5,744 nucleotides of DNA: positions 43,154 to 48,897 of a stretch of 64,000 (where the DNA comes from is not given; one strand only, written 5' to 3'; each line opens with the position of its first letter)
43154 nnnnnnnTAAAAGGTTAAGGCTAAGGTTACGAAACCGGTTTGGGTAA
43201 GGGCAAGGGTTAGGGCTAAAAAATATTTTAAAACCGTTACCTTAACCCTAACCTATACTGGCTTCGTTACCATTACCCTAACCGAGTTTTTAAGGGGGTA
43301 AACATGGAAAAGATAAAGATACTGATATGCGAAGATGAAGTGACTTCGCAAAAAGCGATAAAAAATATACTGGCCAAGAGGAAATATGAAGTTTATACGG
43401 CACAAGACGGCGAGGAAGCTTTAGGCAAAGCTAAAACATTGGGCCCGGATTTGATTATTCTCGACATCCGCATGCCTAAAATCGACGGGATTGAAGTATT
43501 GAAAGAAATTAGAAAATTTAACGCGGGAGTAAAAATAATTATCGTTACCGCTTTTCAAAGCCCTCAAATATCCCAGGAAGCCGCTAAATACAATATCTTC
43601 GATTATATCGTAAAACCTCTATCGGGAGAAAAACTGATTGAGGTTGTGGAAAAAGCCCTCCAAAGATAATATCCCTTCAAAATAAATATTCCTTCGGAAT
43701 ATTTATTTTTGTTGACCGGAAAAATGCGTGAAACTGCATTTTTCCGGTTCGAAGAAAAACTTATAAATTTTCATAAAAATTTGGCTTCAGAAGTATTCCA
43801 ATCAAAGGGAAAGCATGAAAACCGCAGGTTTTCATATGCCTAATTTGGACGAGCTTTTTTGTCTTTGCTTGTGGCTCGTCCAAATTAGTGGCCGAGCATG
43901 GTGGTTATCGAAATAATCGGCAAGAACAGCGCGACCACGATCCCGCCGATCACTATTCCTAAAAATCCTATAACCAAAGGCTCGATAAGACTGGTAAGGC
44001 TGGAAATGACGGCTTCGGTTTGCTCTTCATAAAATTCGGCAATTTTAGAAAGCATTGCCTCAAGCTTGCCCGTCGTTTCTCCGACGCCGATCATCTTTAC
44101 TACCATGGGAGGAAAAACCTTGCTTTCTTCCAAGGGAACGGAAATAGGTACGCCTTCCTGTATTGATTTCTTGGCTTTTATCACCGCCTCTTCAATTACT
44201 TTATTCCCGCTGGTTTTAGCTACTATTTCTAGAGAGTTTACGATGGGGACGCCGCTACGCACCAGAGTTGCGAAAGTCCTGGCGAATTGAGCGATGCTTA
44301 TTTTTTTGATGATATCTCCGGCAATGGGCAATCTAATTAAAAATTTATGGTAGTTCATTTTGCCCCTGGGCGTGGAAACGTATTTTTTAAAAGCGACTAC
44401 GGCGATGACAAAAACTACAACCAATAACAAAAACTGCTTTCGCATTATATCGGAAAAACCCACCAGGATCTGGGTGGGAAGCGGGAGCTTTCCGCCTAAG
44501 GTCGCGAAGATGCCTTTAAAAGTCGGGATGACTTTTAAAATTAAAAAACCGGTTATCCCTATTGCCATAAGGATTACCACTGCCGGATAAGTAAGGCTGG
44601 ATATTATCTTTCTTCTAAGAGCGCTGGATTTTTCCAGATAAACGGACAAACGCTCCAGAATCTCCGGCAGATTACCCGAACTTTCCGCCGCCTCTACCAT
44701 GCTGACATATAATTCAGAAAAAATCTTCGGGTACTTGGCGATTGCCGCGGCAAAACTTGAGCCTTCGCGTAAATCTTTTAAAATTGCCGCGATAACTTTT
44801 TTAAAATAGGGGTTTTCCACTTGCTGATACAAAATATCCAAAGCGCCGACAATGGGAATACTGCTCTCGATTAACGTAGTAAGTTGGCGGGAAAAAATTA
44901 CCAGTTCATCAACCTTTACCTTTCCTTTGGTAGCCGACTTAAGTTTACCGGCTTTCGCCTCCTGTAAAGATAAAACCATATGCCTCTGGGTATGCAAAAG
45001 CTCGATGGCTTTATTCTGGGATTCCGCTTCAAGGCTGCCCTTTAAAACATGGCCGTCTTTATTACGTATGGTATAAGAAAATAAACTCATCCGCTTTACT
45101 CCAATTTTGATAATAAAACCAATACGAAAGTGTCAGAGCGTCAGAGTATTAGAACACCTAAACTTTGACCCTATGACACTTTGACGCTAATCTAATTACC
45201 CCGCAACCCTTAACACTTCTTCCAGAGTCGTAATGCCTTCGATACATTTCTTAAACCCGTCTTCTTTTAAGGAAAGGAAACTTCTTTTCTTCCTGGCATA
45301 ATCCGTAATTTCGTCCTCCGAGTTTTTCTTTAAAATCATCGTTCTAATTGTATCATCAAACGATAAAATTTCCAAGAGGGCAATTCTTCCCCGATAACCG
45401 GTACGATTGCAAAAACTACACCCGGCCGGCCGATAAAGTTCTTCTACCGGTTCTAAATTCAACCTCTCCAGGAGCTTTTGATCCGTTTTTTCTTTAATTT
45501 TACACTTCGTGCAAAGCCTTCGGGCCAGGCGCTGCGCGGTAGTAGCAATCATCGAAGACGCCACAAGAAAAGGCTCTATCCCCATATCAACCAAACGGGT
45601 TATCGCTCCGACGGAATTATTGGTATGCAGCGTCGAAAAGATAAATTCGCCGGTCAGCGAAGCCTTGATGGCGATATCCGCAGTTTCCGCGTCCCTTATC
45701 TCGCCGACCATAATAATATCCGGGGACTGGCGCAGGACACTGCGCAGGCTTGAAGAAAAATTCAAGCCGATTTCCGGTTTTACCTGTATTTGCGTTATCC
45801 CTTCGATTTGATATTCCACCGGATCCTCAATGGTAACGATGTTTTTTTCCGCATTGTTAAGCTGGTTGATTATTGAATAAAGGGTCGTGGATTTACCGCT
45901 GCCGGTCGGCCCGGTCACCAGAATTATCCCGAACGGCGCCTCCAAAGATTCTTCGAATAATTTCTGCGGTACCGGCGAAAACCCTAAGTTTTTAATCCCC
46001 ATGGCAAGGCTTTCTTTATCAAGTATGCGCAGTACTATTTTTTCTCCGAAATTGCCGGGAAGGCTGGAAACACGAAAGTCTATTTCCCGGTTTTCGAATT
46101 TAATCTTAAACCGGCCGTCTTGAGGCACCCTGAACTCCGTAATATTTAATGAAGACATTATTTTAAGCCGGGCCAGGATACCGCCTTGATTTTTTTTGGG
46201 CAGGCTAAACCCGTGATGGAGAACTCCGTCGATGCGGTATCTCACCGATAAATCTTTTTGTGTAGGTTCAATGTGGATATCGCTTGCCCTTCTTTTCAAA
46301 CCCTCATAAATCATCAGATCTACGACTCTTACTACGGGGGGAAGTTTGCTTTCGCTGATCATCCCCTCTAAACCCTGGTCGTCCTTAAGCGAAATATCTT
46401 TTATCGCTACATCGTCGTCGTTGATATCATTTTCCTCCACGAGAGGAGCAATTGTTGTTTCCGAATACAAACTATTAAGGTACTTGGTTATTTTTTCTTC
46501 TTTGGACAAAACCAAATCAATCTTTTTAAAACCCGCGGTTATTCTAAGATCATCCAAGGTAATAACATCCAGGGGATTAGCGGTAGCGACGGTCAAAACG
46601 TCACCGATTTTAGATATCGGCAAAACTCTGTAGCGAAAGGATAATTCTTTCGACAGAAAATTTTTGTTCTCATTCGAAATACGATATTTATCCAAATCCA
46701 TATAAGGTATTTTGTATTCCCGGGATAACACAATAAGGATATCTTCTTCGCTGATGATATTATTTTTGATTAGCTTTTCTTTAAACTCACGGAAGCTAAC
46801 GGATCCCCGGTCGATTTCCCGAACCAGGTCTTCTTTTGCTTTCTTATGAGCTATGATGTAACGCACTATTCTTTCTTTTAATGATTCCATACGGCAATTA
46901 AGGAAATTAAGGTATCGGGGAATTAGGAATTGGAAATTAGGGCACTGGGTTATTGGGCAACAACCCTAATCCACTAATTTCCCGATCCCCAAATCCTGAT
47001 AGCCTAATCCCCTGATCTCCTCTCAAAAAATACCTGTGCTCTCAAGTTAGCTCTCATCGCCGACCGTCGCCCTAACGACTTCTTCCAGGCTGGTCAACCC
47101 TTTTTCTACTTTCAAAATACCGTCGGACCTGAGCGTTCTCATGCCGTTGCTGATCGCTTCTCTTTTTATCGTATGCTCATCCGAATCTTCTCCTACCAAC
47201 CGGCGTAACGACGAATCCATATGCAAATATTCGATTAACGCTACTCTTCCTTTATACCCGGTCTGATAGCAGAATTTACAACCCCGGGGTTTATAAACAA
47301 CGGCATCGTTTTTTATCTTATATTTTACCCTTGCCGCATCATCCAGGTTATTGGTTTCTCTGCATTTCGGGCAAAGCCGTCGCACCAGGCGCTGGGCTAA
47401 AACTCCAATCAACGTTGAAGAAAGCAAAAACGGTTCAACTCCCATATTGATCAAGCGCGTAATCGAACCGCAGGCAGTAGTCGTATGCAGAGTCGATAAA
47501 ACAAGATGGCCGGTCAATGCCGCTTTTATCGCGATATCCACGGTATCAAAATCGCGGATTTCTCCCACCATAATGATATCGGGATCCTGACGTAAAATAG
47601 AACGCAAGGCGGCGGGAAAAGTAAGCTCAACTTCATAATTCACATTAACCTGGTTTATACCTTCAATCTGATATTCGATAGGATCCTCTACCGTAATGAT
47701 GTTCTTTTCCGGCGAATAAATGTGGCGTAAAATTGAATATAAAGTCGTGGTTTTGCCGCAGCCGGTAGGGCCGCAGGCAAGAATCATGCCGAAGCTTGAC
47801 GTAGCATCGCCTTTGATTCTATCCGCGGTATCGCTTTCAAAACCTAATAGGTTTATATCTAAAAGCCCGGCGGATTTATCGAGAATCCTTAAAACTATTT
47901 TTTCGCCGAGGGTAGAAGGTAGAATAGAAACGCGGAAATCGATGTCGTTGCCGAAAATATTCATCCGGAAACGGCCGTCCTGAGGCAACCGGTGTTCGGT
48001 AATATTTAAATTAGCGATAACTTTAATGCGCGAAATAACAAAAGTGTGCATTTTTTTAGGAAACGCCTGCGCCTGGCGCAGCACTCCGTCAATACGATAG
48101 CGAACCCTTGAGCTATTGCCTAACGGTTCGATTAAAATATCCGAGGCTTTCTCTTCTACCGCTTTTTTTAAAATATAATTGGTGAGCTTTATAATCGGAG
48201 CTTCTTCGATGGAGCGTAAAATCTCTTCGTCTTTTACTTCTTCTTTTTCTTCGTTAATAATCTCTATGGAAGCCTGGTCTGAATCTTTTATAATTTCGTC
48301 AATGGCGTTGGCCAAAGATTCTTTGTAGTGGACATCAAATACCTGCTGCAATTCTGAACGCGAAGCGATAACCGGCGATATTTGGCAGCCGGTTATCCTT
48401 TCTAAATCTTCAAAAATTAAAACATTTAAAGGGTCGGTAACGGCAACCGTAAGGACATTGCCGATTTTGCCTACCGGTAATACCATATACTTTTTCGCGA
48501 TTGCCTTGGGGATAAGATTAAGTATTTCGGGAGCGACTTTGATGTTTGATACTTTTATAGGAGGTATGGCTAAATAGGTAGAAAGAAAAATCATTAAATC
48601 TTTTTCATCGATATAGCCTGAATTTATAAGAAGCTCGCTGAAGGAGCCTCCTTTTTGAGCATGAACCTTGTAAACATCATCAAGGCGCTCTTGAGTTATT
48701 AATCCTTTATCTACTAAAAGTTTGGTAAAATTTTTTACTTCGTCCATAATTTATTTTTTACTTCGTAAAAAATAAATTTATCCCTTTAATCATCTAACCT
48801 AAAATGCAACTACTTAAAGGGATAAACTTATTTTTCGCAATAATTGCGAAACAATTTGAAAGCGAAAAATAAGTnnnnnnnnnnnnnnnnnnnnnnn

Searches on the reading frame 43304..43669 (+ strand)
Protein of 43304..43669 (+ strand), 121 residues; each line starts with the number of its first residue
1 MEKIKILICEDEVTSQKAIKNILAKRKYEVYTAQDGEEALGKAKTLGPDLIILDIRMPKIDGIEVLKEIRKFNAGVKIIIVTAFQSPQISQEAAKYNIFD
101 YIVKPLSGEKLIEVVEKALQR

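Call 4: search_protein_families(library=pfam, proteins=[window:43304-43669:+], max_evalue=0.01)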
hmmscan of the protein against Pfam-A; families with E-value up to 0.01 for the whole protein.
window:43304-43669:+ (121 aa): 2 families
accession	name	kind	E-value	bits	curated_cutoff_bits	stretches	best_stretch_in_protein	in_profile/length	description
PF00072.30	Response_reg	-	7.9e-32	110.2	30.2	1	6-115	1-110/111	Response regulator receiver domain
PF23198.2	PDE8A_N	-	0.00043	20.6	29.6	1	16-90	23-98/147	PDE8A-like, N-terminal domain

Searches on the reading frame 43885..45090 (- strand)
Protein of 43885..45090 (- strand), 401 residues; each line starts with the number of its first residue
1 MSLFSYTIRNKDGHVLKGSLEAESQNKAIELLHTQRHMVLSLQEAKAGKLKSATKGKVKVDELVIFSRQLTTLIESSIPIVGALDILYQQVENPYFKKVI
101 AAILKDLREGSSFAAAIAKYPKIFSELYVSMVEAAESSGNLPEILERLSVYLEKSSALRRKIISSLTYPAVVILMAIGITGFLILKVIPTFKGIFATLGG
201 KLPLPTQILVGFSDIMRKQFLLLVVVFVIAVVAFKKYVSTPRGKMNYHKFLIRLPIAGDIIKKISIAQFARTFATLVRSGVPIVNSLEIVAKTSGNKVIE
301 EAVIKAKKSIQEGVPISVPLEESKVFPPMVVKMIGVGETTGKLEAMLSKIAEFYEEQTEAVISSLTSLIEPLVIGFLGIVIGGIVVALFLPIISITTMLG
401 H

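Call 4: search_protein_families(library=pfam, proteins=[window:43885-45090:-], max_evalue=0.01)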
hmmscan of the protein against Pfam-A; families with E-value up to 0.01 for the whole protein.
window:43885-45090:- (401 aa): 1 family
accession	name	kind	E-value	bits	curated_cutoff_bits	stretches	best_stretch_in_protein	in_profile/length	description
PF00482.28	T2SSF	-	3.8e-62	208.2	25.2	2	66-189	1-125/125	Type II secretion system (T2SS), protein F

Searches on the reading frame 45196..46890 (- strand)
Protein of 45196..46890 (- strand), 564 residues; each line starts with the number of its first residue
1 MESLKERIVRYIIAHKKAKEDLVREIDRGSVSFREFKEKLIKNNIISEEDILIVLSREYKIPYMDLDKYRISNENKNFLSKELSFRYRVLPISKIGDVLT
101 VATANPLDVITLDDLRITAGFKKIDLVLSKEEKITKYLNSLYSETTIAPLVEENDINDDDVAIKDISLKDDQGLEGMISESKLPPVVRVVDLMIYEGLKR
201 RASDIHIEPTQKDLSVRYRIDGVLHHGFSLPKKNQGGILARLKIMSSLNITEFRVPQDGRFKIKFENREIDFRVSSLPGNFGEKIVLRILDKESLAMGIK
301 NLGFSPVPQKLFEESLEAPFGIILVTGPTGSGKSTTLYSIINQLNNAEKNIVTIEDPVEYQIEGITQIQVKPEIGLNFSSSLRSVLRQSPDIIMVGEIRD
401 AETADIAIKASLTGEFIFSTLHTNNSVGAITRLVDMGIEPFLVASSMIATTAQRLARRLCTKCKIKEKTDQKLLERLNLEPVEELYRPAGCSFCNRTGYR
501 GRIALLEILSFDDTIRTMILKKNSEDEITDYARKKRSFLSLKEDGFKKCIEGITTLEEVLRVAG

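Call 4: search_protein_families(library=pfam, proteins=[window:45196-46890:-], max_evalue=0.01)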
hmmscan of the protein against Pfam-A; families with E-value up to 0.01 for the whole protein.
window:45196-46890:- (564 aa): 11 families
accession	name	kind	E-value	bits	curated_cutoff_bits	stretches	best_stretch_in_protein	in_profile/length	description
PF00437.27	T2SSE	-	7.7e-129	430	24.9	1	182-561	4-370/370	Type II/IV secretion system protein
PF05157.20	MshEN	-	6.4e-17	61.8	23.1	1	59-145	1-87/90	MshEN domain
PF13401.12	AAA_22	-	5.6e-05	23.9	27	1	321-360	6-45/130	AAA domain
PF25199.1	nSTAND_NTPase5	-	0.00012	22.3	34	1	318-361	39-83/145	Novel STAND NTPase 5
PF13173.12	AAA_14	-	0.00044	20.7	27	1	322-409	4-82/129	AAA domain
PF01637.24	ATPase_2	-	0.00067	20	33.2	1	319-373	19-73/225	ATPase domain predominantly from Archaea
PF20720.3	nSTAND3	-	0.0012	19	27.2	1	321-359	18-56/155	Novel STAND NTPase 3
PF00005.33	ABC_tran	-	0.0019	19.2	25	1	322-370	13-57/137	ABC transporter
PF13191.12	AAA_16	-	0.0019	19.1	32.6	1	319-360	24-63/167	AAA ATPase domain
PF13555.12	AAA_29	-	0.0037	17.4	27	1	321-340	23-42/61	P-loop containing region of AAA domain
PF02492.25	cobW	-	0.0068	16.5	20.7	0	322-363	2-43/180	CobW/HypB/UreG, nucleotide-binding domain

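Call 27: search_protein_families(library=ncbifam, proteins=[window:45196-46890:-], max_evalue=0.001)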
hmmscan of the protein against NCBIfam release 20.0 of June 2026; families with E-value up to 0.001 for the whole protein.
window:45196-46890:- (564 aa): 22 families
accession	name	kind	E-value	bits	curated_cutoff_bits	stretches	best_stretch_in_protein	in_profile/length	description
TIGR02538.1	type_IV_pilB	equivalog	2.4e-176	587.7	675.65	1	15-562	9-561/564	type IV-A pilus assembly ATPase PilB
TIGR02533.1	type_II_gspE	equivalog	9.5e-172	572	630.25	1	86-562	11-485/486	type II secretion system ATPase GspE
NF053534.1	T4PilAsmATPsTfpB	equivalog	2.3e-136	455.5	850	1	11-563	29-582/584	type IV pilus assembly ATPase TfpB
NF007755.0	PRK10436.1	equivalog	4.7e-132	440.9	617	1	81-564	11-460/465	type II secretion system protein GspE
NF041000.1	ATPase_ComGA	equivalog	1.9e-73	246.7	300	1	193-456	3-265/267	competence type IV pilus ATPase ComGA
TIGR01420.1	pilT_fam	subfamily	1.2e-50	172.7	319.1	1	193-457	5-269/343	PilT/PilU family type 4a pilus ATPase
TIGR02525.1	plasmid_TraJ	equivalog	4.7e-26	91.6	368.3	1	308-436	138-272/372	plasmid transfer ATPase TraJ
TIGR02524.1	dot_icm_DotB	equivalog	8.8e-25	87.6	463.3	1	318-435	132-258/358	Dot/Icm type IV secretion system ATPase DotB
TIGR02782.1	TrbB_P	equivalog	3.7e-16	59.3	304.55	1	323-436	139-255/303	P-type conjugative transfer ATPase TrbB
NF010469.0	PRK13894.1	subfamily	1.3e-15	57.6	508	1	323-434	152-265/320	conjugal transfer ATPase TrbB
NF058587.1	archaellum_moto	equivalog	3.5e-15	55.8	550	1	323-438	278-398/527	archaellum flagellar ATPase motor FlaI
TIGR02788.1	VirB11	equivalog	4e-13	49.1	249.95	1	323-437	147-266/308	P-type DNA transfer ATPase VirB11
NF010407.0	PRK13833.1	subfamily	8.7e-12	45.1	499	1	323-437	147-263/323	conjugal transfer protein TrbB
TIGR03819.1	heli_sec_ATPase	hypoth_equivalog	1.6e-11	44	373.15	1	300-439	159-303/340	TadA family conjugal transfer-associated ATPase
NF053672.1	bindosome_BasE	exception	2.6e-09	36.3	1000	1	324-436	274-391/512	bindosome assembly system ATPase subunit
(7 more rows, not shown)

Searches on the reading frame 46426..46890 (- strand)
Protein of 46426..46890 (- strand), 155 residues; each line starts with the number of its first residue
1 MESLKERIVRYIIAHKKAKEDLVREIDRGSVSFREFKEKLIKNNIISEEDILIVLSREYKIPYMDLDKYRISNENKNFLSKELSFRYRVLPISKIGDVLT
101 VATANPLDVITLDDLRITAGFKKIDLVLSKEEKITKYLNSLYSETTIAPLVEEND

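Call 63: search_protein_families(library=ncbifam, alignment_id=A4, max_evalue=1e-9)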
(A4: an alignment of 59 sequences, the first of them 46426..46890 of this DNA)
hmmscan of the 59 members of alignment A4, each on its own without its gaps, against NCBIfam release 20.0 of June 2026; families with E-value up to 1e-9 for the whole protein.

A. member 1, window:46426-46890:- (155 aa): 1 family
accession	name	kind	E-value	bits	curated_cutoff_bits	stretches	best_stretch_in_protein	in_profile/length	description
TIGR02538.1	type_IV_pilB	equivalog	1.6e-18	66.7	675.65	1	13-146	7-140/564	type IV-A pilus assembly ATPase PilB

B. families by the number of members that match (of 59 scanned): 4 families
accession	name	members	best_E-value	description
TIGR02538.1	type_IV_pilB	59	9.6e-26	type IV-A pilus assembly ATPase PilB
NF008411.1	PRK11234.1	37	1.4e-16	cyclic di-3',5'-guanylate-activated glycosyltransferase NfrB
NF012033.0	PRK15489.1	29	3.3e-16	glycosyl transferase family protein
NF053729.1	c-di-GMP_motif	24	3.8e-16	cyclic di-GMP-binding domain-containing protein, MshE-related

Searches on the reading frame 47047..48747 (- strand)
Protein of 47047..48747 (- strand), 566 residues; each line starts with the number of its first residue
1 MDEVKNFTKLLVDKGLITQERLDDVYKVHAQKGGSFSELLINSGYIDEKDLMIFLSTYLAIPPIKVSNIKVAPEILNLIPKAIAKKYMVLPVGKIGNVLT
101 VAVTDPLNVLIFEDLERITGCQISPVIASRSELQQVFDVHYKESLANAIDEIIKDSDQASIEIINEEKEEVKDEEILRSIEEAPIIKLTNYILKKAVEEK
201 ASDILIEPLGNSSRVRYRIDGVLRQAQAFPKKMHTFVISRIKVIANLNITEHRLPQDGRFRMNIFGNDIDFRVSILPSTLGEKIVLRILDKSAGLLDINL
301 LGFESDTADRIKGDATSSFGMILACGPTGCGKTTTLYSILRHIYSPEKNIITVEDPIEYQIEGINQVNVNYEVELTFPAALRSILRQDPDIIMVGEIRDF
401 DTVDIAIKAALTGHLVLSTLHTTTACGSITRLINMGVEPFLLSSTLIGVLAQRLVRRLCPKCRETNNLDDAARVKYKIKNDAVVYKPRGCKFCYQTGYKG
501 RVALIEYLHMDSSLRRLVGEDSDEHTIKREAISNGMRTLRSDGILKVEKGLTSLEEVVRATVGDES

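Call 4: search_protein_families(library=pfam, proteins=[window:47047-48747:-], max_evalue=0.01)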
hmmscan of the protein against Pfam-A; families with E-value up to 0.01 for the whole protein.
window:47047-48747:- (566 aa): 2 families
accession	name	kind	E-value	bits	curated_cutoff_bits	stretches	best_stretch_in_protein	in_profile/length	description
PF00437.27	T2SSE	-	3.4e-133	444.3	24.9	1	181-559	4-370/370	Type II/IV secretion system protein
PF05157.20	MshEN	-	1.2e-18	67.3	23.1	1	60-145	2-88/90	MshEN domain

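Call 27: search_protein_families(library=ncbifam, proteins=[window:47047-48747:-], max_evalue=0.001)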
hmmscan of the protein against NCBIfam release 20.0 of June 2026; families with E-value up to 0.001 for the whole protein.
window:47047-48747:- (566 aa): 21 families
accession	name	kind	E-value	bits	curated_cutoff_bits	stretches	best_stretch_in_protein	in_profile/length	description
TIGR02538.1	type_IV_pilB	equivalog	8.1e-179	595.8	675.65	1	7-562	2-563/564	type IV-A pilus assembly ATPase PilB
TIGR02533.1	type_II_gspE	equivalog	4.1e-177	589.7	630.25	1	78-561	3-486/486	type II secretion system ATPase GspE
NF053534.1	T4PilAsmATPsTfpB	equivalog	3.4e-142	474.8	850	1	45-560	62-581/584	type IV pilus assembly ATPase TfpB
NF007755.0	PRK10436.1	equivalog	4.5e-133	444.3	617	1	82-561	12-459/465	type II secretion system protein GspE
NF041000.1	ATPase_ComGA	equivalog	2.7e-74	249.6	300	1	192-456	3-266/267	competence type IV pilus ATPase ComGA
TIGR01420.1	pilT_fam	subfamily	3.9e-50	171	319.1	1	191-457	4-270/343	PilT/PilU family type 4a pilus ATPase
TIGR02525.1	plasmid_TraJ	equivalog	6.9e-28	97.7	368.3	1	284-435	120-272/372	plasmid transfer ATPase TraJ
TIGR02524.1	dot_icm_DotB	equivalog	1.9e-20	73.4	463.3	1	317-434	132-258/358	Dot/Icm type IV secretion system ATPase DotB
NF058587.1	archaellum_moto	equivalog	1.2e-15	57.3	550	1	322-434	278-395/527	archaellum flagellar ATPase motor FlaI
TIGR02782.1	TrbB_P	equivalog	3.6e-15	56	304.55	1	315-434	132-254/303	P-type conjugative transfer ATPase TrbB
TIGR02788.1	VirB11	equivalog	2.8e-14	52.9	249.95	1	322-436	147-266/308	P-type DNA transfer ATPase VirB11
NF010407.0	PRK13833.1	subfamily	4.7e-13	49.2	499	1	315-436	140-263/323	conjugal transfer protein TrbB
NF010469.0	PRK13894.1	subfamily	5.1e-13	49.1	508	1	318-433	148-265/320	conjugal transfer ATPase TrbB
NF008411.1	PRK11234.1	equivalog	2.1e-12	46.2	1170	1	6-192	483-667/723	cyclic di-3',5'-guanylate-activated glycosyltransferase NfrB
TIGR03819.1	heli_sec_ATPase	hypoth_equivalog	3.7e-10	39.5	373.15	1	278-436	136-301/340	TadA family conjugal transfer-associated ATPase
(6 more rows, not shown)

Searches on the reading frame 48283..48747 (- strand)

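Call 62: search_protein_families(library=ncbifam, alignment_id=A3, max_evalue=1e-9)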
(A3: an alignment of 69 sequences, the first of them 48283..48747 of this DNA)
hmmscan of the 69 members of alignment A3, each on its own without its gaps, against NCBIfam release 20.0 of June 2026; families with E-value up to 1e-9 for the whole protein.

A. member 1, window:48283-48747:- (155 aa): 3 families
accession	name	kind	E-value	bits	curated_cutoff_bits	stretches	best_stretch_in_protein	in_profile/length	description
TIGR02538.1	type_IV_pilB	equivalog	2.8e-21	75.8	675.65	1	7-147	2-142/564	type IV-A pilus assembly ATPase PilB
NF008411.1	PRK11234.1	equivalog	9.7e-13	47.4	1170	1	6-143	483-619/723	cyclic di-3',5'-guanylate-activated glycosyltransferase NfrB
NF053729.1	c-di-GMP_motif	domain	7.9e-10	38.4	38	0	9-56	4-51/53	cyclic di-GMP-binding domain-containing protein, MshE-related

B. families by the number of members that match (of 69 scanned): 4 families
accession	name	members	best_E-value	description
TIGR02538.1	type_IV_pilB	69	1.1e-26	type IV-A pilus assembly ATPase PilB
NF008411.1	PRK11234.1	68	2.6e-20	cyclic di-3',5'-guanylate-activated glycosyltransferase NfrB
NF053729.1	c-di-GMP_motif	56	9.7e-18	cyclic di-GMP-binding domain-containing protein, MshE-related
NF012033.0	PRK15489.1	45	1.3e-18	glycosyl transferase family protein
